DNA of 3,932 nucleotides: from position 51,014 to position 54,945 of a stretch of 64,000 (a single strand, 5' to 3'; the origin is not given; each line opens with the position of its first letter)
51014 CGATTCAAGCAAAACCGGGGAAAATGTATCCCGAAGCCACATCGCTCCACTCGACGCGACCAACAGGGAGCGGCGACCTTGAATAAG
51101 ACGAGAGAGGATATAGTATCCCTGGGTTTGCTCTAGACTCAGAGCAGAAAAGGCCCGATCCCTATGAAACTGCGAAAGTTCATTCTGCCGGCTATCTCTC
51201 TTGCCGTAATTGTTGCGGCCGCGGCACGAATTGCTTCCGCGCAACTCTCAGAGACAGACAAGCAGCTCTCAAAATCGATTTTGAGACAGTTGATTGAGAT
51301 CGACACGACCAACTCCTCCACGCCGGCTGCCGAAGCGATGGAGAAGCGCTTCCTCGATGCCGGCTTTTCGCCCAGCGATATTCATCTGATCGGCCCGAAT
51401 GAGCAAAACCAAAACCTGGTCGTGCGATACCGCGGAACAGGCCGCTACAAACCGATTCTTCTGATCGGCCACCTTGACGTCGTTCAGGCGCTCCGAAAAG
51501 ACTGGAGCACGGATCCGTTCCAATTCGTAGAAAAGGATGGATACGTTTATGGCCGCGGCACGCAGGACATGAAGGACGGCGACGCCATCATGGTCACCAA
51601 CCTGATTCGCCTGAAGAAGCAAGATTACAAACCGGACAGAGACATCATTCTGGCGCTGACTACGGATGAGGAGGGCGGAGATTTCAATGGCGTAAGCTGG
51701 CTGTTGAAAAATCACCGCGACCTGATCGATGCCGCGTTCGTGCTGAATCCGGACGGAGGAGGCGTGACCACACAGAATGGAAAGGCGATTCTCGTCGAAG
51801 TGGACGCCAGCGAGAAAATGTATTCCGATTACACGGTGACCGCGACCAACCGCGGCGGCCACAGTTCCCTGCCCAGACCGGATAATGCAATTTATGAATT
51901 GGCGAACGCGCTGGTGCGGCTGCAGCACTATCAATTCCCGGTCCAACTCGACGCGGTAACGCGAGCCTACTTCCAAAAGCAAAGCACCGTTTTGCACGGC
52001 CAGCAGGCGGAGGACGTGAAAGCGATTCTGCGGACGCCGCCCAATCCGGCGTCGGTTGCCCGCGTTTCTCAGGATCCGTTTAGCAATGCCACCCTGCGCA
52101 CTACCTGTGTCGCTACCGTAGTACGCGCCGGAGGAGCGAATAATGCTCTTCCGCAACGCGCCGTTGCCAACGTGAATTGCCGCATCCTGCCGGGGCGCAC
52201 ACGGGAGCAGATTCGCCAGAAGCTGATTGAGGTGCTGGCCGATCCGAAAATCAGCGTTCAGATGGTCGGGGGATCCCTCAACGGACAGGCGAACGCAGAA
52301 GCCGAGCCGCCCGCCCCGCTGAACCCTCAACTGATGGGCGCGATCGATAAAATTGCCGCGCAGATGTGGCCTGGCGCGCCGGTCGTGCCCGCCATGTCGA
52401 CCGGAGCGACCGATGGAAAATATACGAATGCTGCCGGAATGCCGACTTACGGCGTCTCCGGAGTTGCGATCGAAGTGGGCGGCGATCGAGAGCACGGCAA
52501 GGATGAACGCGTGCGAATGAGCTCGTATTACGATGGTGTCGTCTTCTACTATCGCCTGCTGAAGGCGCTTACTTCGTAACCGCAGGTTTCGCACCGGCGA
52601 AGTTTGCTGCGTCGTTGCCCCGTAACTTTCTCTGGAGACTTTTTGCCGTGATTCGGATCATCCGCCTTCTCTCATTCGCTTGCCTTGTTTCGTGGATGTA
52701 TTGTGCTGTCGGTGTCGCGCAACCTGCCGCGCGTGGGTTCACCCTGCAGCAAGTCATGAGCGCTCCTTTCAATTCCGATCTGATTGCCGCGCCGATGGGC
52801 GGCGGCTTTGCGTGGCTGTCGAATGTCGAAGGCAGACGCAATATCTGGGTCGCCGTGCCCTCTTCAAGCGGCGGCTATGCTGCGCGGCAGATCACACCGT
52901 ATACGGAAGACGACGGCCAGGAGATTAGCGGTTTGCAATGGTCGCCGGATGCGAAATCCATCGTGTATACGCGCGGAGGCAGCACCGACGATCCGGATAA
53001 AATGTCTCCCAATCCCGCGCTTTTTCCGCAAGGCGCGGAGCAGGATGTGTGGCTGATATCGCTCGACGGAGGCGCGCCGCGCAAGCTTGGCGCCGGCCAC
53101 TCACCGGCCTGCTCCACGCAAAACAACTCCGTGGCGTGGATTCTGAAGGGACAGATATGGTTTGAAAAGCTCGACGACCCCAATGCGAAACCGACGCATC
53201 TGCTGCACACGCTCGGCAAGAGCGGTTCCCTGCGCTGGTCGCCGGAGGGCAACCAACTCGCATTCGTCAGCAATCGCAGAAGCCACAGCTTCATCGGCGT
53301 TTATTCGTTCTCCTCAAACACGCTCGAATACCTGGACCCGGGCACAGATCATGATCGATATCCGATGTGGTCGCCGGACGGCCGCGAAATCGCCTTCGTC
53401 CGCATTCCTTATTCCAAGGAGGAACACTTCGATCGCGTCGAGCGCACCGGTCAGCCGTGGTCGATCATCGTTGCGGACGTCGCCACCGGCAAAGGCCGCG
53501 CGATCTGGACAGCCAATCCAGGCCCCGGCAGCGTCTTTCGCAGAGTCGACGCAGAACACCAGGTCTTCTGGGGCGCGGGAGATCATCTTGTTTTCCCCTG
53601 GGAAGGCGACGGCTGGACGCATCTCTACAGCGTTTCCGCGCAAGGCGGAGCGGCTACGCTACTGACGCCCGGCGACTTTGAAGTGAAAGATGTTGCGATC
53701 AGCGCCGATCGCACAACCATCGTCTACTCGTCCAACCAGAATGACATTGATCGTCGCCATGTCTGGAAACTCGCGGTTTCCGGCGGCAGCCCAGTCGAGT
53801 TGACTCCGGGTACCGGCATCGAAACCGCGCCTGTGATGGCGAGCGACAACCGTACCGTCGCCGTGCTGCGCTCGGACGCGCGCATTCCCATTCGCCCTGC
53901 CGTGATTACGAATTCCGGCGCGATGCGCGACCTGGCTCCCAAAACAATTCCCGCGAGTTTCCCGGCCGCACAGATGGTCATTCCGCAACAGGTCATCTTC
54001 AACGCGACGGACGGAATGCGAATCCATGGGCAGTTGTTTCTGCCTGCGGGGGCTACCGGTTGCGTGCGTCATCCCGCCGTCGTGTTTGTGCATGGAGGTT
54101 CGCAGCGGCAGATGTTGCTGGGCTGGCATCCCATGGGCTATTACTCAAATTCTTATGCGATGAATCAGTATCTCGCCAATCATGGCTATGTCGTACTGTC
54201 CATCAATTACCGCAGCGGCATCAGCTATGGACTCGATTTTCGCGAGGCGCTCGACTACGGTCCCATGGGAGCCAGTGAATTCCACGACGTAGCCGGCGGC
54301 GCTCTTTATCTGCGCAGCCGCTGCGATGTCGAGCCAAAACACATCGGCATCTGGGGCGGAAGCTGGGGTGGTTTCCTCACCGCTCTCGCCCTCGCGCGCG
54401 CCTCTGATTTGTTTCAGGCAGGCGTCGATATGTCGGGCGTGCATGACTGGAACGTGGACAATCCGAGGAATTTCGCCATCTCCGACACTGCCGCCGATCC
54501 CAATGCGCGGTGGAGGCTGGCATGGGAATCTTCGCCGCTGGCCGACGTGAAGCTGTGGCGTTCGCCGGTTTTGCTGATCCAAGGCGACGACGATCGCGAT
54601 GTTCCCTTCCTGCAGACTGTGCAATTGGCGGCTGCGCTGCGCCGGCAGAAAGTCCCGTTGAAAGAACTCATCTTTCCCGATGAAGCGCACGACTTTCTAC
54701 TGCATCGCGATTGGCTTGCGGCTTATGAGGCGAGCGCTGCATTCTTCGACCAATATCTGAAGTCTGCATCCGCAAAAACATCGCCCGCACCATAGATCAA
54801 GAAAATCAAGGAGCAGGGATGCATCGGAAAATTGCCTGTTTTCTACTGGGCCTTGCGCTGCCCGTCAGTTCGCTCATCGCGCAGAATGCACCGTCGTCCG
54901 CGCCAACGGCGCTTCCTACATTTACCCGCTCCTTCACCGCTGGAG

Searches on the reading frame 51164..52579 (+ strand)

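Call 77: search_protein_families(library=pfam, proteins=[window:51164-52579:+], max_evalue=0.00001)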
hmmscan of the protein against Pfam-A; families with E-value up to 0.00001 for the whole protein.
window:51164-52579:+ (471 aa): 3 families
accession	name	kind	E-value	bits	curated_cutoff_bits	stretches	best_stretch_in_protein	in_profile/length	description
PF01546.33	Peptidase_M20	-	6.5e-32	111.5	24.6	1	99-467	1-205/206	Peptidase family M20/M25/M40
PF07687.19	M20_dimer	-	1.4e-15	57.6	21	1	217-361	3-102/107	Peptidase dimerisation domain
PF04389.22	Peptidase_M28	-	2.4e-07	31.1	21.3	1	84-229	1-123/193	Peptidase family M28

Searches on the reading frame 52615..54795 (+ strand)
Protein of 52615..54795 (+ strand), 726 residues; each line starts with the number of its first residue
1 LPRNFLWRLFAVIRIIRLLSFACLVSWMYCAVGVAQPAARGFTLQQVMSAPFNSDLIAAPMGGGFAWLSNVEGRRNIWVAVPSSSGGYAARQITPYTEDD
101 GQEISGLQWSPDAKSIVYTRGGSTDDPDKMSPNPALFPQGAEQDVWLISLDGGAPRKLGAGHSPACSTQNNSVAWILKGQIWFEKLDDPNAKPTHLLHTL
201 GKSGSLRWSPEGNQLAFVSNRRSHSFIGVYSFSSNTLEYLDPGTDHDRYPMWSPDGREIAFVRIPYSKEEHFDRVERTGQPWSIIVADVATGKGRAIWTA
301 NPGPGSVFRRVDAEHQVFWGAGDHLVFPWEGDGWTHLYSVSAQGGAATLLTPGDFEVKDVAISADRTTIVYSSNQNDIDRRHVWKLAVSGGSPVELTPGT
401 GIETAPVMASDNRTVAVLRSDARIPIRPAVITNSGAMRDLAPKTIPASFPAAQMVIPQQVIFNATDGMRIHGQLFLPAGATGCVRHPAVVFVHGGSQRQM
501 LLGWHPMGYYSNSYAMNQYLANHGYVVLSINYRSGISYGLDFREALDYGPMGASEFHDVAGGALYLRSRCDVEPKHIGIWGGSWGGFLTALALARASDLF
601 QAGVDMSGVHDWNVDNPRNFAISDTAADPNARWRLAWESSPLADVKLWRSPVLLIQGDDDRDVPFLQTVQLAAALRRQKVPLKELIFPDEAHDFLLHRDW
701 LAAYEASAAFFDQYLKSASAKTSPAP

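Call 77: search_protein_families(library=pfam, proteins=[window:52615-54795:+], max_evalue=0.00001)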
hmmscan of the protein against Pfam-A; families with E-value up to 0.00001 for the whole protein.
window:52615-54795:+ (726 aa): 6 families
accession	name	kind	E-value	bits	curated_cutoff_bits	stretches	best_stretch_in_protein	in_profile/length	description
PF00326.27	Peptidase_S9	-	7.3e-38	130.6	22.6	1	517-717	7-212/213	Prolyl oligopeptidase family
PF00930.27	DPPIV_N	-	4.7e-20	72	22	1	272-418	200-345/354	Dipeptidyl peptidase IV (DPP IV) N-terminal region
PF07676.18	PD40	-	7.4e-16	58.1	20.9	0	194-222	2-30/38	WD40-like Beta Propeller Repeat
PF20434.5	BD-FAE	-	2.3e-09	37.5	26.8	1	475-675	4-215/215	BD-FAE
PF01738.24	DLH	-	2.4e-07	31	21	1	508-709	24-202/217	Dienelactone hydrolase family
PF00561.26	Abhydrolase_1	-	1.1e-06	28.9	25.8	0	487-623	1-120/245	alpha/beta hydrolase fold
